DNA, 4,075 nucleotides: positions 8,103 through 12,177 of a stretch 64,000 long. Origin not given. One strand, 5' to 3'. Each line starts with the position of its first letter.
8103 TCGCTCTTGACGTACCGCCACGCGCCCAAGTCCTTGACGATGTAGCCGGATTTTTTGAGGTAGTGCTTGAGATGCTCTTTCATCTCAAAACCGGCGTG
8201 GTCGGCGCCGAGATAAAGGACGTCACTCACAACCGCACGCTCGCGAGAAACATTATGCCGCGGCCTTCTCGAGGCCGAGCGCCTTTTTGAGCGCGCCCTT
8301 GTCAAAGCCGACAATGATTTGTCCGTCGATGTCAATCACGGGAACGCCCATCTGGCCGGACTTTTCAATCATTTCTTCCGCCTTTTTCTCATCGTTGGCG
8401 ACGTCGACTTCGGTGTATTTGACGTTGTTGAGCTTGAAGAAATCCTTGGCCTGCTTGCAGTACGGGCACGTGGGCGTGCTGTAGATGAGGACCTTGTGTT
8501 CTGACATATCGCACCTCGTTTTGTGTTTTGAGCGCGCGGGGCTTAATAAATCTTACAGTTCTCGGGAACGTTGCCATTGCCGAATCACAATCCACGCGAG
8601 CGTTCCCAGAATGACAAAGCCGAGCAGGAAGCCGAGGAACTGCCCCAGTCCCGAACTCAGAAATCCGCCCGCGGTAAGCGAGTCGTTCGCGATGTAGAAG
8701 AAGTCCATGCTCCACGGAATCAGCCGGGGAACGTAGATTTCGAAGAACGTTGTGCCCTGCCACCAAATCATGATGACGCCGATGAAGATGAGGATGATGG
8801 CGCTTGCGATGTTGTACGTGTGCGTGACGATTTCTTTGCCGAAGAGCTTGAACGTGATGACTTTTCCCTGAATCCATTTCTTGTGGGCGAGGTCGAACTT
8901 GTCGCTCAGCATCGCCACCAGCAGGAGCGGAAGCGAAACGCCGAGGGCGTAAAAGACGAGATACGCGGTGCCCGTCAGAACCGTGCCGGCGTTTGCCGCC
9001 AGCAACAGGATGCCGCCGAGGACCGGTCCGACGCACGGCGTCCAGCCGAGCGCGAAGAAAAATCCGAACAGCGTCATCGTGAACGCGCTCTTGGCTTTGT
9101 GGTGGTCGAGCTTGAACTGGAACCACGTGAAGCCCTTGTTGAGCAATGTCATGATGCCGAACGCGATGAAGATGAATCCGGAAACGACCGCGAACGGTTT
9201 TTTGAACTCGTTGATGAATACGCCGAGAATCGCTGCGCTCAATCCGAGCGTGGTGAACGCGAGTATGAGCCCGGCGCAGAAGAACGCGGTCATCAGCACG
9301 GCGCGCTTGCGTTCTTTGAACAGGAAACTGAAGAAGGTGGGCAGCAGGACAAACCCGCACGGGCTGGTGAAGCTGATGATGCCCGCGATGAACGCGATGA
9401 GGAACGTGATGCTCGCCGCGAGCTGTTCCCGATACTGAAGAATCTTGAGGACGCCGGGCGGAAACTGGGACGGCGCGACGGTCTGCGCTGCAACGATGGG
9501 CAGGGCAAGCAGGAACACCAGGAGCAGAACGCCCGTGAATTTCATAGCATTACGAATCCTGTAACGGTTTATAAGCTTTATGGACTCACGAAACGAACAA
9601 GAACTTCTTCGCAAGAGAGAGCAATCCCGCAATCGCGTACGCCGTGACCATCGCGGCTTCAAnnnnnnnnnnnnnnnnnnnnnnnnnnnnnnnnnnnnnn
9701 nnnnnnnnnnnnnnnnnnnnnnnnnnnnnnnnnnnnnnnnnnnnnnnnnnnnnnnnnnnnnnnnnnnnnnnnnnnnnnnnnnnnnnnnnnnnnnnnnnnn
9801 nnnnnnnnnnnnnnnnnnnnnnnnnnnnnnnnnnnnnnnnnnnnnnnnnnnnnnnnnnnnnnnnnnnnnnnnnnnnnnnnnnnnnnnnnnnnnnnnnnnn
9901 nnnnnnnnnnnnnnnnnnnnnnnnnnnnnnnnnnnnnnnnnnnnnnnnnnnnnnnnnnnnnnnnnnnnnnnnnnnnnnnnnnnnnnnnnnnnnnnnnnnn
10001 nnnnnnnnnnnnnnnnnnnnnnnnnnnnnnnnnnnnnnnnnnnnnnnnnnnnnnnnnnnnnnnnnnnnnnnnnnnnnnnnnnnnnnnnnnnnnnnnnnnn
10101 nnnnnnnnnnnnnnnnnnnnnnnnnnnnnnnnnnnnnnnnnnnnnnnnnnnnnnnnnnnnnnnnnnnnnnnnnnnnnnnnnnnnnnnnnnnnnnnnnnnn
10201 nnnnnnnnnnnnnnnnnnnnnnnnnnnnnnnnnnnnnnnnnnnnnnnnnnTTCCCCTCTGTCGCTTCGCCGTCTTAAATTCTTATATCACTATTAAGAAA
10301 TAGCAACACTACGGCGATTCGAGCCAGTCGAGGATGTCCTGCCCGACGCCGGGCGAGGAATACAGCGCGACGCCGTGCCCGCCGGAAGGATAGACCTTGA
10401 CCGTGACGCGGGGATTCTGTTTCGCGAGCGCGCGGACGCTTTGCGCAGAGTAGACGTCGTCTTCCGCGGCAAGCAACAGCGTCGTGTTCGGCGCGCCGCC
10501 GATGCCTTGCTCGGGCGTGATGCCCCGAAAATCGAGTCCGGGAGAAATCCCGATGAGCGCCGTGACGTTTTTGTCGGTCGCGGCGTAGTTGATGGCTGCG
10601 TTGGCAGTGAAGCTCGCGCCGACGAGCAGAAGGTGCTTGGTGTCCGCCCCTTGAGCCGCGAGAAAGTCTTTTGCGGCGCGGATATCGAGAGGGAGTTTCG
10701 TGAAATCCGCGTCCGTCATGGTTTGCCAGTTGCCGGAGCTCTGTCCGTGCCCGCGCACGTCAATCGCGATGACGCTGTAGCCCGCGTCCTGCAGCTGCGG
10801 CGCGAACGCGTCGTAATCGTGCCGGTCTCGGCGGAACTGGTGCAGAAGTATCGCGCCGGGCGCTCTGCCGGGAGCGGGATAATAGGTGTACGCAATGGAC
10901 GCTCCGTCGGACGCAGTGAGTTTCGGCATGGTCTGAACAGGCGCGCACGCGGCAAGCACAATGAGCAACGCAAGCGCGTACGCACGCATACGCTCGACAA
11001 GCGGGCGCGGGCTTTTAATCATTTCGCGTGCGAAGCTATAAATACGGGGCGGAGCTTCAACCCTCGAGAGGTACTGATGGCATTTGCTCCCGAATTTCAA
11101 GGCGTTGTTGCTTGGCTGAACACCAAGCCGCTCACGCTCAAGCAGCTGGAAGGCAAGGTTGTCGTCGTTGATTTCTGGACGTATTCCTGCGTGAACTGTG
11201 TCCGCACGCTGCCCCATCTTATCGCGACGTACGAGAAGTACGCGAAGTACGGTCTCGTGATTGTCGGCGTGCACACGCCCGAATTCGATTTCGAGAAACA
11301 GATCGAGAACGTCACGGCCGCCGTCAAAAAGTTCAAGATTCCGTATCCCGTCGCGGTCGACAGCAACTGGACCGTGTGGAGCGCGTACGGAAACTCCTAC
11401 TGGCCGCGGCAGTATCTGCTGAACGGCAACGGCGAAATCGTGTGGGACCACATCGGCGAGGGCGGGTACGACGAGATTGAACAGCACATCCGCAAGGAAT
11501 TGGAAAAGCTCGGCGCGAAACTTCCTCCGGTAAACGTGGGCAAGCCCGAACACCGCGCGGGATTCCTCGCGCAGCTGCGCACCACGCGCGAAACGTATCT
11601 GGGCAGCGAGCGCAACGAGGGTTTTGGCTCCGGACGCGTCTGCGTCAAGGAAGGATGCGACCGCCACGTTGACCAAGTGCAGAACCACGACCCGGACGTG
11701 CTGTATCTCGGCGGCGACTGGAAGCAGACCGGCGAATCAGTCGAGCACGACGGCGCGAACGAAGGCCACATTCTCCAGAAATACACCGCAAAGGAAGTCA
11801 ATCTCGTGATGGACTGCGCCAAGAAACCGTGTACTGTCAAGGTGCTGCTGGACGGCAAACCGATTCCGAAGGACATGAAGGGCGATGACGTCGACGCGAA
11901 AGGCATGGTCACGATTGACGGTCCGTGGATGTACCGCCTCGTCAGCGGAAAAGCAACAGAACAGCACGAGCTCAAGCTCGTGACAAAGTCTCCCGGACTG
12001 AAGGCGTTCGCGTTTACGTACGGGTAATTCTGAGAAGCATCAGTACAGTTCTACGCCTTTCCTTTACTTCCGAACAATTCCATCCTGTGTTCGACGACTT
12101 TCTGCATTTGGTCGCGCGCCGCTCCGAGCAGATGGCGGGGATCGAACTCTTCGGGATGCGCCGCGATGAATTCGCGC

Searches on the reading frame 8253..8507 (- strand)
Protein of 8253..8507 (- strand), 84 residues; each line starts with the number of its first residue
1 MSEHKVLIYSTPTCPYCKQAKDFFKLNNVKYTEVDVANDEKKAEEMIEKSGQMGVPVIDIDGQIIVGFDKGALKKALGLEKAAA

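Call 74: search_protein_families(library=pfam, proteins=[window:8253-8507:-], max_evalue=0.001)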
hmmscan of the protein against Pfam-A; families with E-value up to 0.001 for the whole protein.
window:8253-8507:- (84 aa): 5 families
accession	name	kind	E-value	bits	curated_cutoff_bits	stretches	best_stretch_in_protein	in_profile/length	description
PF00462.30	Glutaredoxin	-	5.1e-21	75.1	22.9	1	6-65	1-60/60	Glutaredoxin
PF13417.12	GST_N_3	-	9.6e-07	29.5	22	1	9-66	2-58/75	Glutathione S-transferase, N-terminal domain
PF13192.12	Thioredoxin_3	-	1.4e-05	25.5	24.8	1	6-65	3-60/76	Thioredoxin domain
PF13098.12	Thioredoxin_2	-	0.0002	22.1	27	1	4-50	7-51/104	Thioredoxin-like domain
PF05768.20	Glrx-like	-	0.00079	20.1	26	0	5-62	1-57/77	Glutaredoxin-like domain (DUF836)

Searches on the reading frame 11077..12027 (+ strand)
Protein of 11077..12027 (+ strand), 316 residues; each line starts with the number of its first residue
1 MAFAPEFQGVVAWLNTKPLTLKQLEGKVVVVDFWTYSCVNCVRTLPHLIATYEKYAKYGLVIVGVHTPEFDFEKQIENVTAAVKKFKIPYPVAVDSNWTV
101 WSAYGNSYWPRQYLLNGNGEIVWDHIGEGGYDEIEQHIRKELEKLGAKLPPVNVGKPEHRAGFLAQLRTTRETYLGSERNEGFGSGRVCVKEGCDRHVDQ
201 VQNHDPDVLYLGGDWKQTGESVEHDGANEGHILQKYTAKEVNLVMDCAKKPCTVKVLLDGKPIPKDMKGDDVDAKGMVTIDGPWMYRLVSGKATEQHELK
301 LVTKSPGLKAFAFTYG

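Call 74: search_protein_families(library=pfam, proteins=[window:11077-12027:+], max_evalue=0.001)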
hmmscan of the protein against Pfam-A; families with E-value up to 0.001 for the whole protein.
window:11077-12027:+ (316 aa): 4 families
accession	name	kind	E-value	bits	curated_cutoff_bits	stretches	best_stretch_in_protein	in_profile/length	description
PF17991.7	Thioredoxin_10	-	5.4e-29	102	27.1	1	170-316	1-142/142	Thioredoxin like C-terminal domain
PF00578.27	AhpC-TSA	-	8.1e-13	48.8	26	1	4-123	5-123/124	AhpC/TSA family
PF08534.16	Redoxin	-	1.3e-12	48.1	26.6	1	5-128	7-135/148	Redoxin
PF13905.12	Thioredoxin_8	-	1.2e-11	45.2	27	1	26-121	1-94/94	Thioredoxin-like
